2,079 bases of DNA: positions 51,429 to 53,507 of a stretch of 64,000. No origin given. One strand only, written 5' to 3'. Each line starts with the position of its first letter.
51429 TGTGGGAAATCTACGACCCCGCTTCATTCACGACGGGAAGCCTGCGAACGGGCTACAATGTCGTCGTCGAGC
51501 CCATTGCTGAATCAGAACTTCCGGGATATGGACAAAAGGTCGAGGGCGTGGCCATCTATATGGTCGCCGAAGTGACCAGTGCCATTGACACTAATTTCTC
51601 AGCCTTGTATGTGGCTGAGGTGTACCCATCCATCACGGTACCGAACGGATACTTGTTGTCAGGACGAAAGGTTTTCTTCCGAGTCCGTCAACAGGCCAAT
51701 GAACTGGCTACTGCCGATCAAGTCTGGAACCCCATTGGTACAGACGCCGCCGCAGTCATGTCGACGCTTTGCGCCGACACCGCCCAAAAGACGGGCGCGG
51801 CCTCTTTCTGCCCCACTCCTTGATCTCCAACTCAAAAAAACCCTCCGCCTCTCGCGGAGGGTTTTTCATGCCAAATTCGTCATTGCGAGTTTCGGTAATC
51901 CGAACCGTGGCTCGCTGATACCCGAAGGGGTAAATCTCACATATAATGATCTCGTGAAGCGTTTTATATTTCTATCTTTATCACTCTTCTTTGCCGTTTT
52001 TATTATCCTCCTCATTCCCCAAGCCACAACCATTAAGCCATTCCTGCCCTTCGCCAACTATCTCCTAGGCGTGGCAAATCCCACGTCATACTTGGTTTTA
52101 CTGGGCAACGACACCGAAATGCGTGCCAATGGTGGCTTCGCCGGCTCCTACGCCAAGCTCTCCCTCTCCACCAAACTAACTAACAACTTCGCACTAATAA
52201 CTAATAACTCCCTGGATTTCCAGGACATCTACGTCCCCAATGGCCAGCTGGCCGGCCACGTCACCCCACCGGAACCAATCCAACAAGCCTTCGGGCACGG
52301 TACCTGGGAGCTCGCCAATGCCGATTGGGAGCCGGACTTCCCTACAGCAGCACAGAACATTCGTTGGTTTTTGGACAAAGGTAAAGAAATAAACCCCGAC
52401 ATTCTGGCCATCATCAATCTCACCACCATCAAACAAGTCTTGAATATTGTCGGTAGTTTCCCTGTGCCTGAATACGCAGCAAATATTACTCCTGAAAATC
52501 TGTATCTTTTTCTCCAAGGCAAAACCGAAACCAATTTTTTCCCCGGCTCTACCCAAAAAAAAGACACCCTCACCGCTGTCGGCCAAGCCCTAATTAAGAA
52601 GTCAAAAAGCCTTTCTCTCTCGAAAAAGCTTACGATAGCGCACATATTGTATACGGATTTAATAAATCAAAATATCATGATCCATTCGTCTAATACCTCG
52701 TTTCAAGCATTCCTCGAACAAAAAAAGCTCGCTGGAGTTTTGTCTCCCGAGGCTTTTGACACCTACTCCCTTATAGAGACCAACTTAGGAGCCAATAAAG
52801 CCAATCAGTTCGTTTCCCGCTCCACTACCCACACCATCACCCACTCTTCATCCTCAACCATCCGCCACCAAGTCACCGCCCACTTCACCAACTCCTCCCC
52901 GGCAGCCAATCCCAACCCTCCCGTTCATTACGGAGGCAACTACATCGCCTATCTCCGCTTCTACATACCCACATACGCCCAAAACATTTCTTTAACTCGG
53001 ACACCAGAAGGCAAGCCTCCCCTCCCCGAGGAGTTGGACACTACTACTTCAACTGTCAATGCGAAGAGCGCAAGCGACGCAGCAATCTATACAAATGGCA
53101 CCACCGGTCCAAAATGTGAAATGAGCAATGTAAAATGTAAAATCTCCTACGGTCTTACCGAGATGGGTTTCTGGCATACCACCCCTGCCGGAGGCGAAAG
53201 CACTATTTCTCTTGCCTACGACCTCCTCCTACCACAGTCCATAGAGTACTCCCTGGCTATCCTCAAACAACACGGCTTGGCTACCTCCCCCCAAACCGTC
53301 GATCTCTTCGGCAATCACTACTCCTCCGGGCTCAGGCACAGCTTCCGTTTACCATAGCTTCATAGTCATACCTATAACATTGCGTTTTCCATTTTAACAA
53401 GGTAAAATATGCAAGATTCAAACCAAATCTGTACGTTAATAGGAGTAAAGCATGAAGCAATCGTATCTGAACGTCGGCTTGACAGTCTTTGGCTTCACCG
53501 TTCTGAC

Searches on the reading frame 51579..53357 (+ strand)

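Call 78: search_protein_families(library=pfam, proteins=[window:51579-53357:+], max_evalue=0.0001)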
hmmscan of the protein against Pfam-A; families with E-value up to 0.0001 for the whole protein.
window:51579-53357:+ (592 aa): 1 family
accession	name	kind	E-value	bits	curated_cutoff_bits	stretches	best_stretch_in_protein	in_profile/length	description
PF13196.11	DUF4012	-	5.2e-13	50.1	28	1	168-313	3-140/144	Protein of unknown function (DUF4012)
